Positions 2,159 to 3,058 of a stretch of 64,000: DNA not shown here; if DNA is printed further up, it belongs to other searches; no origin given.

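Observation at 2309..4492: Orphan ActD/ActE-like pair (DUF3341 membrane protein plus monoheme cytochrome c) coupled to a PSP1 gene instead of an ACIII operon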

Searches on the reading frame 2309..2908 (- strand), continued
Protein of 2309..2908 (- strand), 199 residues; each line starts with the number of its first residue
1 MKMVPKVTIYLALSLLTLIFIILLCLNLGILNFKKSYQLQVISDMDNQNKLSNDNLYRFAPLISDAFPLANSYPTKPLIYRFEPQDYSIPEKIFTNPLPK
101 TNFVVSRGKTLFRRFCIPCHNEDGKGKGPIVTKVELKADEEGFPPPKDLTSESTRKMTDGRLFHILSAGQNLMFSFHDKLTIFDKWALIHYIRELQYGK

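Call 41: find_homologous_proteins(query=L024:5396-8155:+, max_evalue=1e-20)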
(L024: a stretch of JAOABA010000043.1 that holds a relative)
Query L024:5396-8155:+ (919 aa): 27 proteins with E <= 1e-20 among 8000 candidates.
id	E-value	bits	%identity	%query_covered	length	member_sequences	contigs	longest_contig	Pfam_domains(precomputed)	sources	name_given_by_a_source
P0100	0.0e+0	2096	100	100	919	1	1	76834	PF12797.13,PF12837.13,PF13247.12,PF12838.13,PF13237.12,PF13183.12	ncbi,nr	ncbi:MAG: 4Fe-4S dicluster domain-containing protein [Candidatus Kapabacteria bacterium]|nr:4Fe-4S d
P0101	0.0e+0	1823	87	100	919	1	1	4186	PF12797.13,PF12837.13,PF13247.12,PF00037.33,PF12838.13,PF13237.12,PF13183.12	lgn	-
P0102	0.0e+0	1473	69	100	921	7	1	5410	PF00384.28,PF12797.13,PF12837.13,PF13247.12,PF12838.13,PF13237.12,PF13183.12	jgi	jgi:molybdopterin-containing oxidoreductase family iron-sulfur binding subunit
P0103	0.0e+0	1458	70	100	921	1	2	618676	PF12797.13,PF12837.13,PF13247.12,PF12838.13,PF13237.12,PF13183.12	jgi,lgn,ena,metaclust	metaclust:\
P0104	0.0e+0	1442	68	100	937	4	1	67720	PF12797.13,PF12837.13,PF13247.12,PF12838.13,PF13237.12,PF13183.12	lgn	-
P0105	0.0e+0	1354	65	100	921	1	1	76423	PF00384.28,PF12797.13,PF12837.13,PF13247.12,PF12838.13,PF13237.12,PF13183.12,PF13187.12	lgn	-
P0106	0.0e+0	1268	61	99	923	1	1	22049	PF12797.13,PF12837.13,PF13247.12,PF00037.33,PF12838.13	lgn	-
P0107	1.1e-202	694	37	99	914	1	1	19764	PF12837.13,PF13247.12,PF12838.13,PF25160.2,PF13237.12,PF13183.12,PF13187.12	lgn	-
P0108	8.0e-190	651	38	99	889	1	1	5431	PF13247.12,PF01568.28,PF12838.13,PF25160.2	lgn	-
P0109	3.1e-136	474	30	99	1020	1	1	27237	PF13247.12,PF12838.13,PF13237.12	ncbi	-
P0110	1.7e-131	458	29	99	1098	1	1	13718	PF12837.13,PF13247.12,PF12838.13,PF13237.12,PF13183.12,PF13187.12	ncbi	-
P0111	1.3e-129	452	30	99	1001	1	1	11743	PF13247.12,PF12838.13,PF13183.12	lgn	-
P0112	9.8e-125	436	30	99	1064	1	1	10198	PF13247.12,PF12838.13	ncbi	ncbi:MAG: TAT-variant-translocated molybdopterin oxidoreductase [Chthoniobacterales bacterium]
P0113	1.0e-122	429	31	99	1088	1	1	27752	PF12837.13,PF13247.12,PF12838.13,PF25160.2,PF13237.12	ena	-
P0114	1.3e-121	426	30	100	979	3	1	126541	PF00384.28,PF12797.13,PF13247.12,PF01568.28,PF12838.13,PF13183.12,PF13187.12,PF04879.22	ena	-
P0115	3.3e-119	418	28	100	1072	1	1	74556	PF12797.13,PF13247.12,PF12838.13,PF13237.12,PF13183.12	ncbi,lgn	-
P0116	2.2e-118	415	30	99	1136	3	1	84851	PF13247.12,PF12838.13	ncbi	-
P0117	2.7e-115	405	29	99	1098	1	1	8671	PF13247.12,PF12838.13,PF13237.12,PF13187.12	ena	-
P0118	1.4e-114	402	29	99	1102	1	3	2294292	PF13247.12,PF12838.13,PF13183.12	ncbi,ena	-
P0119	7.1e-112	393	29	99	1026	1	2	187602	PF12837.13,PF13247.12,PF12838.13,PF13237.12,PF13183.12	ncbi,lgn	-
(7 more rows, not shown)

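Call 55: search_protein_families(library=ncbifam, proteins=[L032:4733-5470:+, L032:5479-8157:+, L032:8252-9562:+, L032:9531-10001:+, L032:9998-10615:+, L032:10605-11633:+, L024:5396-8155:+, L024:8148-9494:+, L035:9413-10543:+], max_evalue=0.01)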
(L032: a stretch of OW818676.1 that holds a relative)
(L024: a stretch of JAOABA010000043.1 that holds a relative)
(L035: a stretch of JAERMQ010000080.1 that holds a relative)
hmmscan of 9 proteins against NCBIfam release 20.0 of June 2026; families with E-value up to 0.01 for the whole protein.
L032:4733-5470:+ (245 aa): 8 families
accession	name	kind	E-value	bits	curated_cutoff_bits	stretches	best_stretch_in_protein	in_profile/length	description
NF041781.1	mnquin_red_QrcA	equivalog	1.1e-21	77.3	180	1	31-177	6-162/174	menaquinone reductase multiheme cytochrome c subunit QrcA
NF043011.1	CytC7_Geobact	equivalog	1.9e-08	34.7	120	1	131-175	33-76/89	cytochrome c7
TIGR03507.1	decahem_SO1788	subfamily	1.8e-05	23.4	209.3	1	69-100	244-280/672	OmcA/MtrC family decaheme c-type cytochrome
TIGR03508.1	decahem_SO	subfamily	0.00016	21.3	192.2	1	131-175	83-126/258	DmsE family decaheme c-type cytochrome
NF047727.1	4hemeCytCCctA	equivalog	0.00031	20.9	180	0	144-177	59-91/109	tetraheme c-type cytochrome CctA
TIGR03153.1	cytochr_NrfH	equivalog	0.00069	19.7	134.2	1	65-175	25-135/138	cytochrome c nitrite reductase small subunit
NF008659.0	PRK11659.1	equivalog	0.001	18.8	184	1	133-176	127-170/188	cytochrome c nitrite reductase pentaheme subunit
NF041028.1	decahem_GSU2203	exception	0.0055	15.9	325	1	103-176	87-158/317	GSU2203 family decaheme c-type cytochrome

L032:5479-8157:+ (892 aa): 23 families
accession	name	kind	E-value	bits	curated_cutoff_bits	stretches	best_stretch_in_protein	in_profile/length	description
NF041782.1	mnquin_red_QrcC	equivalog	3e-45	154.7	400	1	675-889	1-225/239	menaquinone reductase iron-sulfur cluster-binding subunit QrcC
NF045797.1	DsrO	equivalog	2.4e-38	131.9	200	1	656-889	25-234/235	sulfate reduction electron transfer complex DsrMKJOP subunit DsrO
NF011569.0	PRK14993.1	equivalog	1.4e-21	77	416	1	672-787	41-151/244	tetrathionate reductase subunit TtrB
NF041715.1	arsenate_red_ArrB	equivalog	1.5e-19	70.5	450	1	674-795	2-116/233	arsenate respiratory reductase iron-sulfur subunit ArrB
TIGR03149.1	cyt_nit_nrfC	equivalog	4.1e-18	65.5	377.6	1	664-790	28-149/225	cytochrome c nitrite reductase Fe-S protein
TIGR02951.1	DMSO_dmsB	equivalog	2.6e-17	63.3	214.1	1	675-788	2-117/161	DMSO/selenate family reductase complex B subunit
NF008134.0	PRK10882.1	equivalog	1.5e-16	60.4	263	1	671-790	35-168/329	hydrogenase 2 operon protein HybA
NF045715.1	sulf_resp_HmcB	equivalog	3.2e-15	56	420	1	671-871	33-214/307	sulfate respiration complex iron-sulfur protein HmcB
TIGR01582.1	FDH-beta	equivalog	7.5e-11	41.7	334.7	1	677-790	24-148/283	formate dehydrogenase subunit beta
TIGR03478.1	DMSO_red_II_bet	subfamily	2.1e-10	40.1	480.7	1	729-788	124-184/321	DMSO reductase family type II enzyme, iron-sulfur subunit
NF038355.1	FDH3_beta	equivalog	2.5e-10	40.7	240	1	677-791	5-109/180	formate dehydrogenase FDH3 subunit beta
NF009408.0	PRK12769.1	equivalog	5.6e-10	38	1003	1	678-856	6-146/659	formate-dependent uric acid utilization protein AegA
NF041783.2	mnquin_red_QrcB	equivalog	1.3e-08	33.5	440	1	396-588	447-640/695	menaquinone reductase molybdopterin-binding-like subunit QrcB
NF007658.0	PRK10330.1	equivalog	1.2e-07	31.4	260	1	677-859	5-159/181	electron transport protein HydN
NF042979.1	EthbenzDh_ebdB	equivalog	4e-07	29.2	740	1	730-836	147-247/354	ethylbenzene dehydrogenase subunit beta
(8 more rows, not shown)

L032:8252-9562:+ (436 aa): 2 families
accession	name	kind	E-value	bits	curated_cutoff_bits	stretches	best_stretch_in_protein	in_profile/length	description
NF045798.1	DsrP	equivalog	6.2e-24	85.1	350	2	20-166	8-142/346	sulfate reduction electron transfer complex DsrMKJOP subunit DsrP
NF008133.1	PRK10881.1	equivalog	1e-08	35.1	450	1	32-421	22-375/377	Ni/Fe-hydrogenase cytochrome b subunit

L032:9531-10001:+ (156 aa): 0 families

L032:9998-10615:+ (205 aa): 3 families
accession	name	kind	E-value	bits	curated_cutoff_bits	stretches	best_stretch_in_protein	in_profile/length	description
NF011054.0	PRK14486.1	equivalog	0.00017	21.2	447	1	94-195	202-288/294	putative bifunctional cbb3-type cytochrome c oxidase subunit II/cytochrome c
NF050122.1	bc1_QcrC_actin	exception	0.0015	17.9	200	1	102-129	36-63/253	cytochrome bc1 complex diheme cytochrome c subunit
TIGR03872.1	cytochrome_MoxG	equivalog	0.0053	16.9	147.8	1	87-128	24-65/133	cytochrome c(L), periplasmic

L032:10605-11633:+ (342 aa): 0 families

L024:5396-8155:+ (919 aa): 29 families (the best 25 are shown)
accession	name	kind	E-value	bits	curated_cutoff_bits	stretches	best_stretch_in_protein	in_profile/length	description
NF041782.1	mnquin_red_QrcC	equivalog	1.4e-63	214.7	400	1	689-912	1-228/239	menaquinone reductase iron-sulfur cluster-binding subunit QrcC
NF045797.1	DsrO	equivalog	1.7e-50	171.7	200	1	683-909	38-234/235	sulfate reduction electron transfer complex DsrMKJOP subunit DsrO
TIGR03149.1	cyt_nit_nrfC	equivalog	4.2e-33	114.6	377.6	2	681-802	31-146/225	cytochrome c nitrite reductase Fe-S protein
NF041715.1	arsenate_red_ArrB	equivalog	3.8e-31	108.4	450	2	688-804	2-110/233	arsenate respiratory reductase iron-sulfur subunit ArrB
NF011569.0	PRK14993.1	equivalog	4.5e-31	108.1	416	2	685-803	40-152/244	tetrathionate reductase subunit TtrB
NF008134.0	PRK10882.1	equivalog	4.1e-24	85.2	263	2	686-809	36-172/329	hydrogenase 2 operon protein HybA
NF041783.2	mnquin_red_QrcB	equivalog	2e-23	82.5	440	2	364-637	407-680/695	menaquinone reductase molybdopterin-binding-like subunit QrcB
NF038355.1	FDH3_beta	equivalog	1e-20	74.6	240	1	691-890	5-173/180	formate dehydrogenase FDH3 subunit beta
NF045715.1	sulf_resp_HmcB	equivalog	2.8e-20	72.6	420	1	687-879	35-200/307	sulfate respiration complex iron-sulfur protein HmcB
TIGR02951.1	DMSO_dmsB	equivalog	1.2e-19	70.9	214.1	1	689-804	2-118/161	DMSO/selenate family reductase complex B subunit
NF007658.0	PRK10330.1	equivalog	2.6e-14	53.1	260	1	691-879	5-159/181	electron transport protein HydN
TIGR01582.1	FDH-beta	equivalog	9.9e-14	51.1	334.7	1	687-804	20-147/283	formate dehydrogenase subunit beta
TIGR03478.1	DMSO_red_II_bet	subfamily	2.6e-13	49.6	480.7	2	741-803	121-184/321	DMSO reductase family type II enzyme, iron-sulfur subunit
NF009408.0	PRK12769.1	equivalog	4.7e-13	48.1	1003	1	693-840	7-129/659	formate-dependent uric acid utilization protein AegA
NF042979.1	EthbenzDh_ebdB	equivalog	3.6e-11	42.5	740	1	745-909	147-275/354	ethylbenzene dehydrogenase subunit beta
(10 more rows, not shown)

L024:8148-9494:+ (448 aa): 2 families
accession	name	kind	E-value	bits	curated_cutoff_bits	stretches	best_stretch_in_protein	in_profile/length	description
NF045798.1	DsrP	equivalog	4.2e-17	62.6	350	2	25-176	5-143/346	sulfate reduction electron transfer complex DsrMKJOP subunit DsrP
NF041784.1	mnquin_red_QrcD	equivalog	0.00036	19.9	570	0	23-432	8-401/408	menaquinone reductase integral membrane subunit QrcD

L035:9413-10543:+ (376 aa): 2 families
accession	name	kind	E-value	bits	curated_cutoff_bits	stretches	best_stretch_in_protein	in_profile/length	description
NF011054.0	PRK14486.1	equivalog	0.0018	17.8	447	1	274-374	204-289/294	putative bifunctional cbb3-type cytochrome c oxidase subunit II/cytochrome c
TIGR00782.1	ccoP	equivalog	0.002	17.5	179.95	1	284-306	106-128/285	cytochrome-c oxidase, cbb3-type subunit III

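Call 68: find_related_loci(query=A6, collection=metagenome_contigs, flank=6000)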
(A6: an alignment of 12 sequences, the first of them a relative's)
Query A6 (448 aa) in metagenome_contigs; peptide patterns used: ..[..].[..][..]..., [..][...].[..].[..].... (x = any residue, [..] = any of these).
600 stretches matched a pattern (row limit reached: there are more); 592 encode a relative of the query (tblastn E <= 1e-3); the best 80 are kept; 80 distinct loci.
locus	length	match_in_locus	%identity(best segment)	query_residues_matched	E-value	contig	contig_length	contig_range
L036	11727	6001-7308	48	9-445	3e-140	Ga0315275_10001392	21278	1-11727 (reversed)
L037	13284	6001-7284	49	17-445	1e-139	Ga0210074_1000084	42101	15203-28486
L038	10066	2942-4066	56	38-414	4e-138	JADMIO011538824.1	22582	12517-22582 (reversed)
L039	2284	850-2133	49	17-445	4e-146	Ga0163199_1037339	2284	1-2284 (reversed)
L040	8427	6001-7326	49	3-445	3e-137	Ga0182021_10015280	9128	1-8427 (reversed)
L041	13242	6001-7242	51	34-445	6e-137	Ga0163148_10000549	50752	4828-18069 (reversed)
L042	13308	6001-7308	49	4-440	1e-136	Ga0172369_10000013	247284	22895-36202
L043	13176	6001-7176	51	46-440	5e-136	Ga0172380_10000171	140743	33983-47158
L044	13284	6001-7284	48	17-445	1e-135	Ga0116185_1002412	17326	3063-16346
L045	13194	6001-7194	51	41-440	1e-135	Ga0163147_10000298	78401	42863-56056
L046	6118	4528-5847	48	9-448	3e-135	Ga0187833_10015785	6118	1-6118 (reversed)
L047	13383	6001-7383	45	1-447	6e-135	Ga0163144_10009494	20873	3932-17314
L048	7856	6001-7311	46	10-446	1e-134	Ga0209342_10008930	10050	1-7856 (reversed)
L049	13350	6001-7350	46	2-448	1e-134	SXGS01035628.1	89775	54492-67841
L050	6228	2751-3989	49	36-448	3e-134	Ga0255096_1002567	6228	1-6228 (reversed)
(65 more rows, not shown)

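Call 69: find_encoding_contigs(protein=P0107, flank=10000, max_places=3)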
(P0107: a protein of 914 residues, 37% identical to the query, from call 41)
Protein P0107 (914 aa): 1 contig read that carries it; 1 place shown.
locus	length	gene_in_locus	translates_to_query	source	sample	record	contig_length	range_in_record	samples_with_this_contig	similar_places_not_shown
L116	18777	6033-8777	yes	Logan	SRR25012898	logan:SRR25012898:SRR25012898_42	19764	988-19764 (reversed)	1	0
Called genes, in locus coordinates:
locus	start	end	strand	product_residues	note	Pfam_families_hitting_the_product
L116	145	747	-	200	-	-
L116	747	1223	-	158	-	-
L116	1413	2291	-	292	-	-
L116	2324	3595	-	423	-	PF02321:OEP (weak)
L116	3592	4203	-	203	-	PF00440:TetR_N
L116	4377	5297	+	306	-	PF00561:Abhydrolase_1, PF00975:Thioesterase (weak), PF12697:Abhydrolase_6, PF12146:Hydrolase_4 (weak)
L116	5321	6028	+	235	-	PF02085:Cytochrom_CIII (faint), PF22113:Mtrc-MtrF_II-IV_dom (faint), PF14537:Cytochrom_c3_2 (faint), PF14522:Cytochrome_C7 (weak)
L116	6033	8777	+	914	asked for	PF13183:Fer4_8 (faint), PF25160:LdpA_Fe-S-bd (faint), PF12837:Fer4_6 (faint), PF12838:Fer4_7 (weak), PF13187:Fer4_9 (faint), PF13237:Fer4_10 (faint), PF13247:Fer4_11, PF12838:Fer4_7 (weak)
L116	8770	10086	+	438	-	PF03916:NrfD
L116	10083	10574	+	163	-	PF11821:ActD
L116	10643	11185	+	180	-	PF00034:Cytochrom_C (faint), PF13442:Cytochrome_CBB3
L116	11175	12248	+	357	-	-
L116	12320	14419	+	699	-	PF00654:Voltage_CLC, PF00571:CBS (faint), PF02080:TrkA_C (weak)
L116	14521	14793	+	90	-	PF01649:Ribosomal_S20p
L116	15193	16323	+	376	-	PF14907:NTP_transf_5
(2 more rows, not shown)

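Call 73: list_cluster_members(proteins=[P0109, P0110, P0111, P0113, P0114, P0115, P0116, P0117, P0118, P0119])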
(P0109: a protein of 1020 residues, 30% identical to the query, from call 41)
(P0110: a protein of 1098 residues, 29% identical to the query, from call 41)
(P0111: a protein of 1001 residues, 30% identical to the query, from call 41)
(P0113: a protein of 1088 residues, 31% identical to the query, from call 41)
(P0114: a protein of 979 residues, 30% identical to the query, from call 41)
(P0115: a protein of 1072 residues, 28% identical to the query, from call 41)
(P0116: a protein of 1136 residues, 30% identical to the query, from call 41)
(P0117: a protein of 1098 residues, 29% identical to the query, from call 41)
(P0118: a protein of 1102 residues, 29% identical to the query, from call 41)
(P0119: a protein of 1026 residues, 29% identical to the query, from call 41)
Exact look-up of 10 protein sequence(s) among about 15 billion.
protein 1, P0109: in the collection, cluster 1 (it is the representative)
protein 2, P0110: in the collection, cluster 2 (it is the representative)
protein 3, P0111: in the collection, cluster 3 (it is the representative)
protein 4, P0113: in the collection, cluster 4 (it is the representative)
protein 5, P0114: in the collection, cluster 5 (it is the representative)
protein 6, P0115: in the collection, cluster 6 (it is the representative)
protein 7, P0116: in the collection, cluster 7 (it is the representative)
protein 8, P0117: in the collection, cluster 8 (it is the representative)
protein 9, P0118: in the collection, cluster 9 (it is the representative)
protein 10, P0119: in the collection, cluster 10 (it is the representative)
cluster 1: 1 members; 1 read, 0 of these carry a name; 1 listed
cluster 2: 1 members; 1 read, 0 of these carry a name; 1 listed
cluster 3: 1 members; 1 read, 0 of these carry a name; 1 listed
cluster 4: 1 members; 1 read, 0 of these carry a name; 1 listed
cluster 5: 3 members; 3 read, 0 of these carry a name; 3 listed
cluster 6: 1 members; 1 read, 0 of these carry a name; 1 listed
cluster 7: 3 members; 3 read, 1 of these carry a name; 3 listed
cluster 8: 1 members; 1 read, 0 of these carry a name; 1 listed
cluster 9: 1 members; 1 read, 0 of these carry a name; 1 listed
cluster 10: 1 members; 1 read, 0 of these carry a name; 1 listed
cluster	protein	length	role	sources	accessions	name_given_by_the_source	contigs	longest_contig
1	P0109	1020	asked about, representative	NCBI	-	-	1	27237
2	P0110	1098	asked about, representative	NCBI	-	-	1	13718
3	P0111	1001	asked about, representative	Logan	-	-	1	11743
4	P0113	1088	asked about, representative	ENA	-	-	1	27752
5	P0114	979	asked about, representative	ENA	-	-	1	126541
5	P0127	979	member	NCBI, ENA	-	-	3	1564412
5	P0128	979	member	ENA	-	-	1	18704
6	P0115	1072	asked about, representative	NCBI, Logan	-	-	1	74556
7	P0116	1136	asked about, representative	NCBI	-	-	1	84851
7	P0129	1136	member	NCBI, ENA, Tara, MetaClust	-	strand:- start:3413 stop:6823 length:3411 start_codon:yes stop_codon:yes ... | TARA_100_DCM_0.22-3_scaffold89901_1_gene73096 COG0437 K00184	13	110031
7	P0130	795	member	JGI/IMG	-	-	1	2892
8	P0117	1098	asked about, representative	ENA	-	-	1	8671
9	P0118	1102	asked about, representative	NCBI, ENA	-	-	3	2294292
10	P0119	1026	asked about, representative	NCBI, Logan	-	-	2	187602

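Call 88: predict_structure(alignment_id=A7)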
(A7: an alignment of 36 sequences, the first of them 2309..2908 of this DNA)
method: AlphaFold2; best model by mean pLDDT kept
length: 199 residues; sequences in the alignment: 36
mean_pLDDT: 80.5   pTM: 0.62
mean pLDDT of the five models: 80.5, 78.9, 77.9, 77.9, 77.1
residues with pLDDT >= 90: 106; 70-90: 43; 50-70: 16; < 50: 34
segments of 3 or more residues with pLDDT < 50: 35-68
pLDDT, mean of each block of 10 residues (from residue 1): 79 97 93 57 43 39 47 61 89 95 94 93 93 89 89 96 92 81 95 89
secondary structure, 60 per line:
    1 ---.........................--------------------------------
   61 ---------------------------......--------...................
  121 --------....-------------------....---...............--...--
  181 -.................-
elements in order: H4-28 H88-93 H102-120 H129-132 H152-155 H159-173 H182-198
